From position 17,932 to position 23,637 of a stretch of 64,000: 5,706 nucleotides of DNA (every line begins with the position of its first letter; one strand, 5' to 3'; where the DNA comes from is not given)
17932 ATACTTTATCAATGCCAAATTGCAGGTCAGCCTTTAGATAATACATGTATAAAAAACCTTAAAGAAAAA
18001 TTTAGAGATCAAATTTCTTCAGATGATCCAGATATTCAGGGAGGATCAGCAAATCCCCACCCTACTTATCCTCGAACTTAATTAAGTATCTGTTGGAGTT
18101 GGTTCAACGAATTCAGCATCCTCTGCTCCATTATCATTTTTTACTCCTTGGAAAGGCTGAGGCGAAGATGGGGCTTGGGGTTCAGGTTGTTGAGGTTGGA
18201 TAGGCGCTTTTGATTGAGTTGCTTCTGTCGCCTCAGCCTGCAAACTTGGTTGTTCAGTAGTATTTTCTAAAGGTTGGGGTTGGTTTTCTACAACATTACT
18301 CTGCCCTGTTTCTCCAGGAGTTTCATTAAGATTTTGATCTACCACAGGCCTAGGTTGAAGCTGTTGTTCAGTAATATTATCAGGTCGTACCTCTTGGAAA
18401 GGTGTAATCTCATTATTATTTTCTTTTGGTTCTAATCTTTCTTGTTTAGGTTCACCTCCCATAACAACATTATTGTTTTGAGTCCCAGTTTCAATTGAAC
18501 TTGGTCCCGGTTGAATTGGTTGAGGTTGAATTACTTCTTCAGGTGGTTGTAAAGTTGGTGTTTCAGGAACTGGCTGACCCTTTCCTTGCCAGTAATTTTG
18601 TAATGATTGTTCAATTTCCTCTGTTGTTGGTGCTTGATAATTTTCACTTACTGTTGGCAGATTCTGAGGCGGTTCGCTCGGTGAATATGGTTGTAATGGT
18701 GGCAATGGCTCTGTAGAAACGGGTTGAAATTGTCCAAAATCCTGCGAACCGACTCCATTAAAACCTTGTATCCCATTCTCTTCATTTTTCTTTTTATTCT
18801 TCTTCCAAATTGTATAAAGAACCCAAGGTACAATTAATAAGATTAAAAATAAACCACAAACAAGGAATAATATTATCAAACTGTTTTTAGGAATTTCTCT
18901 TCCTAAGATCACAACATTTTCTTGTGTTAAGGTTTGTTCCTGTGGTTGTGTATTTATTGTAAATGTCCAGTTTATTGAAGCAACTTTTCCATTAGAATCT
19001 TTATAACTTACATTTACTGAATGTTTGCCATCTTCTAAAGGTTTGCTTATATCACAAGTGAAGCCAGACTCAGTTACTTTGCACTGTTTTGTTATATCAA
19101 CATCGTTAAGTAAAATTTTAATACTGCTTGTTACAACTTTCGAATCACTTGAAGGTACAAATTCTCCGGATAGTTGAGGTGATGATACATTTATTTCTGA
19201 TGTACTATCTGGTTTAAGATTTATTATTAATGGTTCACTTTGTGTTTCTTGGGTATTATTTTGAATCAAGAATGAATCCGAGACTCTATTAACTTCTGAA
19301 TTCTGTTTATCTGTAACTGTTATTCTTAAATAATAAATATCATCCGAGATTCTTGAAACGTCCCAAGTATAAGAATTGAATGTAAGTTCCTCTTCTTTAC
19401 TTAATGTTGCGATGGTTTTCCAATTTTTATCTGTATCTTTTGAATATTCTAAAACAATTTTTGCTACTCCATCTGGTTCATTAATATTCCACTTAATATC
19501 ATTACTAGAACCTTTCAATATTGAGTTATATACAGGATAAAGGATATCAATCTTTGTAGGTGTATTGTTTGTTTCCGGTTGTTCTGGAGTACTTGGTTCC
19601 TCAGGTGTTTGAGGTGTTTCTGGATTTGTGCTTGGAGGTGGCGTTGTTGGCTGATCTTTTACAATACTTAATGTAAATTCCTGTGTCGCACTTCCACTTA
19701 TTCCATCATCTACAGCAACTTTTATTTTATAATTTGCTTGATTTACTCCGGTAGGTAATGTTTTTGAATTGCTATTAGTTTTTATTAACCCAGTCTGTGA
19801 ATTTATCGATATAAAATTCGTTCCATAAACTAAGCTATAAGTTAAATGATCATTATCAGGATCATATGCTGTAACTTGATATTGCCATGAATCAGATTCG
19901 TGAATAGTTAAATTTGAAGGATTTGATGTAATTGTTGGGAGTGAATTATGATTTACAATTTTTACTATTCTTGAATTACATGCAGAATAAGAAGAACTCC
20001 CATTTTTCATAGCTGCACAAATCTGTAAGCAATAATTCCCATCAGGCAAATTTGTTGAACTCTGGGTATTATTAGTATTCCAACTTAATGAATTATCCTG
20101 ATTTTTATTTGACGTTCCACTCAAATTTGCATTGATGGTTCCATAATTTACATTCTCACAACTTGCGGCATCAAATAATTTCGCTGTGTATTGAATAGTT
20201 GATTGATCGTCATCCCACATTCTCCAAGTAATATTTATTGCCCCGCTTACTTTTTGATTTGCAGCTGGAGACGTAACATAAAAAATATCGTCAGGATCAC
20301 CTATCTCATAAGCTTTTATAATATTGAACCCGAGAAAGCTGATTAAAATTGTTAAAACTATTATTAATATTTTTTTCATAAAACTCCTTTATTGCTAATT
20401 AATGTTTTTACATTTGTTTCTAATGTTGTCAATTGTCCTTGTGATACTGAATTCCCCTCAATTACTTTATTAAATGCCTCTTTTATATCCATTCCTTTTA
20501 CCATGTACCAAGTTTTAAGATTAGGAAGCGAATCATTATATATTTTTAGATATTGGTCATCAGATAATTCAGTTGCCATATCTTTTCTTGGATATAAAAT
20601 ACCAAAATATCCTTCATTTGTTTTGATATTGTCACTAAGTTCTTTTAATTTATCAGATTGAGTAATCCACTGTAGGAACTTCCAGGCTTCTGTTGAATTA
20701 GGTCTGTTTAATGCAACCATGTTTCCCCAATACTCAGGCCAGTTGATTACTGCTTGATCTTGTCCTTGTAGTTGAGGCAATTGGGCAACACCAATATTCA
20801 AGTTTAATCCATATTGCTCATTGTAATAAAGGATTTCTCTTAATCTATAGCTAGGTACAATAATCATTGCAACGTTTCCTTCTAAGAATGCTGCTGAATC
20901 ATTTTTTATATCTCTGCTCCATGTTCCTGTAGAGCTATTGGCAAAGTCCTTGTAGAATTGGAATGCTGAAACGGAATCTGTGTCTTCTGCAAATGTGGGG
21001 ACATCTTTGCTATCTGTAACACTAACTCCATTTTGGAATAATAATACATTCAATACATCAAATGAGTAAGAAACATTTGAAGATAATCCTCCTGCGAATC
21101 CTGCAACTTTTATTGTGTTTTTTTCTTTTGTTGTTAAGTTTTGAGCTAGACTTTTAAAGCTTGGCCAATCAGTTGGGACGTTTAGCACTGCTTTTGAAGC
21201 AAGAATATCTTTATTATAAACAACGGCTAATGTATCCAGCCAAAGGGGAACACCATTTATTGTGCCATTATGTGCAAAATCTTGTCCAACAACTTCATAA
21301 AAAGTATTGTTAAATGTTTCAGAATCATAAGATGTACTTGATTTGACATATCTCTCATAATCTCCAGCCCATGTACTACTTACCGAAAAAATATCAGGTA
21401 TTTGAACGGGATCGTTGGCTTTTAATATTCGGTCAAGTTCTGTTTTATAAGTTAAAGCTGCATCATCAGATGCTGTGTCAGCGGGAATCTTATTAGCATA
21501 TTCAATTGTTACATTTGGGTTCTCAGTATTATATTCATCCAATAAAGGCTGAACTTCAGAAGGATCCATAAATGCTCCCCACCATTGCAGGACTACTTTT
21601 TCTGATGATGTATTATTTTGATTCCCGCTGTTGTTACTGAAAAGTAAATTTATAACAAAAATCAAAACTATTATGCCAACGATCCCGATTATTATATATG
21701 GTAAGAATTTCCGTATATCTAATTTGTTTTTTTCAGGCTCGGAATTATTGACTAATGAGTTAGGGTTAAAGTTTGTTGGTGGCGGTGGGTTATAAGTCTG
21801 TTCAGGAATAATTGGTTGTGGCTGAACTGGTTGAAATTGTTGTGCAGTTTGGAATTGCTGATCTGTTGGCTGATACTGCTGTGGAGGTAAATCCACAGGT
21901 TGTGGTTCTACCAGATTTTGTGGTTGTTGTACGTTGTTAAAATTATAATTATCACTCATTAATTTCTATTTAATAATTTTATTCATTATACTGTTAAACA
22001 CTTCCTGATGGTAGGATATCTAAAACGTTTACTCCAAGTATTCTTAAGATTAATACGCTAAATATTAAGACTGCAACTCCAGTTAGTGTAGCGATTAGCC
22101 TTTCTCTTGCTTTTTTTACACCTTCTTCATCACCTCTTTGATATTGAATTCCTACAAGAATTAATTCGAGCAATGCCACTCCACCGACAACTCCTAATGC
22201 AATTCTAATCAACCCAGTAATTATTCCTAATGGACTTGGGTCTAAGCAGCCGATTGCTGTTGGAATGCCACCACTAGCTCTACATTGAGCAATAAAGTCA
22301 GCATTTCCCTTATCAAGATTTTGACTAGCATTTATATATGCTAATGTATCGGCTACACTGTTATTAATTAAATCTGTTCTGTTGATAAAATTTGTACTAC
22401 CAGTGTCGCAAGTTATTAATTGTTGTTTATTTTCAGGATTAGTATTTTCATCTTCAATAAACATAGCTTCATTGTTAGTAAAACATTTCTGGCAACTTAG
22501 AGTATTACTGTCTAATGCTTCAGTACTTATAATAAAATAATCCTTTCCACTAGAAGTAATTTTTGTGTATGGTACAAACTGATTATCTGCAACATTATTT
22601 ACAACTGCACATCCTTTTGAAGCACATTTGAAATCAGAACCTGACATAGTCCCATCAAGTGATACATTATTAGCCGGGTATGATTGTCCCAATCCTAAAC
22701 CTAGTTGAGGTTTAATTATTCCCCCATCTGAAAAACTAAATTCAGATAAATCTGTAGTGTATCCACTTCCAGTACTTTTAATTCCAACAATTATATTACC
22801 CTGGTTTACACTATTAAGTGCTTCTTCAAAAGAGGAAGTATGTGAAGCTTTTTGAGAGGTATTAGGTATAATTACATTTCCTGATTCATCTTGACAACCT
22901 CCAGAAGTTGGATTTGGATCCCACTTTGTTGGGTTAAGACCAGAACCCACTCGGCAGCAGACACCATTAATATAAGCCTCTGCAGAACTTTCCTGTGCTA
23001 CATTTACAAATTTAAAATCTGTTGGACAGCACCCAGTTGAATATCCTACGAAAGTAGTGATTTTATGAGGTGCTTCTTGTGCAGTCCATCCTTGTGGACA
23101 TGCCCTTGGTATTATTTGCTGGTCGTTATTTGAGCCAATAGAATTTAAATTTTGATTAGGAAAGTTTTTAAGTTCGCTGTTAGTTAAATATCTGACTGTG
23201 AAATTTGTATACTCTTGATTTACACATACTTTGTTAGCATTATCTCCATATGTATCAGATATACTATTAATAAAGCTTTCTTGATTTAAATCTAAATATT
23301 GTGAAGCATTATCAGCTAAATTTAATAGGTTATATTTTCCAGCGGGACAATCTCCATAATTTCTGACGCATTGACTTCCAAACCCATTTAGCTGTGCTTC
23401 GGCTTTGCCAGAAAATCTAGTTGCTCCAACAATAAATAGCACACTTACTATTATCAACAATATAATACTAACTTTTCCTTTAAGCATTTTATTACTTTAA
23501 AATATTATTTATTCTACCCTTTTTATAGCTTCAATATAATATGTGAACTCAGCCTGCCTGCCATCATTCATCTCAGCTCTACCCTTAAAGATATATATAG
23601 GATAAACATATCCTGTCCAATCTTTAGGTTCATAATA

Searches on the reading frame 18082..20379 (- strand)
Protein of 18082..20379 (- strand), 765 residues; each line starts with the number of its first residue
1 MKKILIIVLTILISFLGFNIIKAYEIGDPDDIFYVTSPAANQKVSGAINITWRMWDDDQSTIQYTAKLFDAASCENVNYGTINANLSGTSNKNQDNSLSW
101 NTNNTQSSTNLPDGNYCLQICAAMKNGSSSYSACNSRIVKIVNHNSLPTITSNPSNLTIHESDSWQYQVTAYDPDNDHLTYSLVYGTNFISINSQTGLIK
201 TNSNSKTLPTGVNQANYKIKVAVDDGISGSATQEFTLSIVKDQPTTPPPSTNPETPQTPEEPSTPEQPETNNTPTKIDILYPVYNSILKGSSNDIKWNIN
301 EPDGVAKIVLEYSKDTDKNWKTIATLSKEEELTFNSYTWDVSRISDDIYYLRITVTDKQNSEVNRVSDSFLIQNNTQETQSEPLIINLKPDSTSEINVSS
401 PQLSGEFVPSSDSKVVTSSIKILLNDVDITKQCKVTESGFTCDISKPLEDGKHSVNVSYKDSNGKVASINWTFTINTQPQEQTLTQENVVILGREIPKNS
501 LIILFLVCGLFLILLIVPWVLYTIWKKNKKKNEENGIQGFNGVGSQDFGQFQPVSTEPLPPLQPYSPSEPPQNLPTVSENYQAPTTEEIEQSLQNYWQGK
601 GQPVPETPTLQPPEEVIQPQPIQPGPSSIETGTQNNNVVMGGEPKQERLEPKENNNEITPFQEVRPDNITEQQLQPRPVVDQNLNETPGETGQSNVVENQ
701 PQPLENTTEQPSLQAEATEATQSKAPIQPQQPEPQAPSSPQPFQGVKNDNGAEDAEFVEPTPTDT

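Call 8: search_protein_families(library=pfam, proteins=[window:18082-20379:-], max_evalue=0.001)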
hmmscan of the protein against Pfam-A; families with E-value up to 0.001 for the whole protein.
window:18082-20379:- (765 aa): 2 families
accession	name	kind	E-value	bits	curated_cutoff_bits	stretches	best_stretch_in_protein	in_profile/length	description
PF10342.15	Kre9_KNH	-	8.4e-05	23.7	24.6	1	289-371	10-93/94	Kre9/KNH-like N-terminal Ig-like domain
PF19077.6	Big_13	-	0.0001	23.2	27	1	396-477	24-102/102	Bacterial Ig-like domain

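Call 10: search_protein_families(library=ncbifam, proteins=[window:18082-20379:-], max_evalue=0.1)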
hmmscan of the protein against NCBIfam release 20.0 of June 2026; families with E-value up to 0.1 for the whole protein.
window:18082-20379:- (765 aa): 1 family
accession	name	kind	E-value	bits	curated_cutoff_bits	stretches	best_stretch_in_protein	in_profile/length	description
NF038111.1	rhom_dep_M36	equivalog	2.1e-05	22.2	1700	1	144-251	1183-1286/1315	rhombosortase-dependent M36 family metallopeptidase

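Call 41: search_protein_families(library=pfam, proteins=[window:18082-20379:-], max_evalue=0.5)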
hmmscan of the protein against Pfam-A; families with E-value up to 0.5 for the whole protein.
window:18082-20379:- (765 aa): 4 families
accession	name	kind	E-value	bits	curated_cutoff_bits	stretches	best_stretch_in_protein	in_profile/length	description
PF10342.15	Kre9_KNH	-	8.4e-05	23.7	24.6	1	289-371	10-93/94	Kre9/KNH-like N-terminal Ig-like domain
PF19077.6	Big_13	-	0.0001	23.2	27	1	396-477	24-102/102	Bacterial Ig-like domain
PF22091.2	DUF6941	-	0.0052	17.6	27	0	448-491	48-93/125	Family of unknown function (DUF6941)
PF07495.19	Y_Y_Y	-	0.17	12.2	26.6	0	105-133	29-57/65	Y_Y_Y domain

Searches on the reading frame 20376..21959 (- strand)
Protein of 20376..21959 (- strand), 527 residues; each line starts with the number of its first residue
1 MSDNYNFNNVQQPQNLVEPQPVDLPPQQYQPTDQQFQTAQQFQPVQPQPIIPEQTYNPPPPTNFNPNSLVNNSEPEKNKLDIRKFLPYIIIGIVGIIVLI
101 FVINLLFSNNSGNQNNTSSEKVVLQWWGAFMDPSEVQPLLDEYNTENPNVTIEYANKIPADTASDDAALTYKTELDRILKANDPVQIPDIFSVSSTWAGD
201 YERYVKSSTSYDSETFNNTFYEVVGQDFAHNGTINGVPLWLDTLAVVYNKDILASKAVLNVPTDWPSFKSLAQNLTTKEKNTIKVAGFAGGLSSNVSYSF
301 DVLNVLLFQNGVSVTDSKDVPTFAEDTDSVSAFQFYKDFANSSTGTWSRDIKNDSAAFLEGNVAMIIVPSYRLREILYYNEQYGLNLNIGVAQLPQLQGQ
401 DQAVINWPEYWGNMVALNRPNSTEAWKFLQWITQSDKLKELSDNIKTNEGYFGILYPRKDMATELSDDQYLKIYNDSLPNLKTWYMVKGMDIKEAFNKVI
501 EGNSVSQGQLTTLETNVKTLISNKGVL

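Call 8: search_protein_families(library=pfam, proteins=[window:20376-21959:-], max_evalue=0.001)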
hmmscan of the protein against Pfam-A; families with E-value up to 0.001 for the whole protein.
window:20376-21959:- (527 aa): 0 families

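Call 10: search_protein_families(library=ncbifam, proteins=[window:20376-21959:-], max_evalue=0.1)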
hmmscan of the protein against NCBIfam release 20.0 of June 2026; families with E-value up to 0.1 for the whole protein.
window:20376-21959:- (527 aa): 3 families
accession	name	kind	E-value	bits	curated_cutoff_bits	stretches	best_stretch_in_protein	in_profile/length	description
NF007011.0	PRK09474.1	equivalog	3.8e-09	35.8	291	1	188-442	83-320/396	maltose/maltodextrin ABC transporter substrate-binding protein MalE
NF033761.1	gliding_GltJ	equivalog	0.007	15.5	450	1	21-172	312-456/671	adventurous gliding motility protein GltJ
NF045849.1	ICE_MMCAP2_0565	equivalog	0.035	13.8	40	1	89-130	19-62/80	Mbov_0395 family pilin-like conjugal transfer protein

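Call 41: search_protein_families(library=pfam, proteins=[window:20376-21959:-], max_evalue=0.5)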
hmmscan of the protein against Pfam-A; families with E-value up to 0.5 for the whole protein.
window:20376-21959:- (527 aa): 3 families
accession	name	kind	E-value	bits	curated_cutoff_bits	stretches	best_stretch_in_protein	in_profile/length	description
PF22125.1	Lreu_0056_like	-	0.0044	17.7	26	1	439-523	16-98/117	Hypotheical protein Lreu_0056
PF13623.11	SurA_N_2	-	0.04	14.2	28.5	1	82-120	4-41/145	SurA-like N-terminal domain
PF11174.13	DUF2970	-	0.13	12.6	27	1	84-106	29-51/56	Protein of unknown function (DUF2970)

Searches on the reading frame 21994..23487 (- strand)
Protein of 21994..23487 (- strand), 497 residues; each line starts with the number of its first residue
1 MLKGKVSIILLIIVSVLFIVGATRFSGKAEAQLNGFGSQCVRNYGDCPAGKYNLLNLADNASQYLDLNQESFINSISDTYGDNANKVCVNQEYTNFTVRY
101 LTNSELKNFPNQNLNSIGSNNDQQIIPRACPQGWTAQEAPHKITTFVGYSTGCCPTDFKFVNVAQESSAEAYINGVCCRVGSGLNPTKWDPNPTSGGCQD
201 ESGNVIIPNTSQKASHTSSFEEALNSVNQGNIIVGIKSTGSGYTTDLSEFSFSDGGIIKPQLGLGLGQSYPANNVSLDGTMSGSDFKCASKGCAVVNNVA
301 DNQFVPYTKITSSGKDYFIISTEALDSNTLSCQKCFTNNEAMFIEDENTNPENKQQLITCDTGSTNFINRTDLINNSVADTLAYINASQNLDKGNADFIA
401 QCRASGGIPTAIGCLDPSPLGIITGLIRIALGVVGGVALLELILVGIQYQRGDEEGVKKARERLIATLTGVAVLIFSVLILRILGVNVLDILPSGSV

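Call 8: search_protein_families(library=pfam, proteins=[window:21994-23487:-], max_evalue=0.001)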
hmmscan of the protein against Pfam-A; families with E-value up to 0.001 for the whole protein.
window:21994-23487:- (497 aa): 0 families

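Call 10: search_protein_families(library=ncbifam, proteins=[window:21994-23487:-], max_evalue=0.1)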
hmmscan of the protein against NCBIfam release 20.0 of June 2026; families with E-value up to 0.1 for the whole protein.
window:21994-23487:- (497 aa): 0 families

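Call 41: search_protein_families(library=pfam, proteins=[window:21994-23487:-], max_evalue=0.5)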
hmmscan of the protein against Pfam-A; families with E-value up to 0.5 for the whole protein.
window:21994-23487:- (497 aa): 1 family
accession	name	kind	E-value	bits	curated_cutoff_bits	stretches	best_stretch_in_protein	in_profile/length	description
PF18895.5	T4SS_pilin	-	0.0019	18.7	26.6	1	425-482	11-69/71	Type IV secretion system pilin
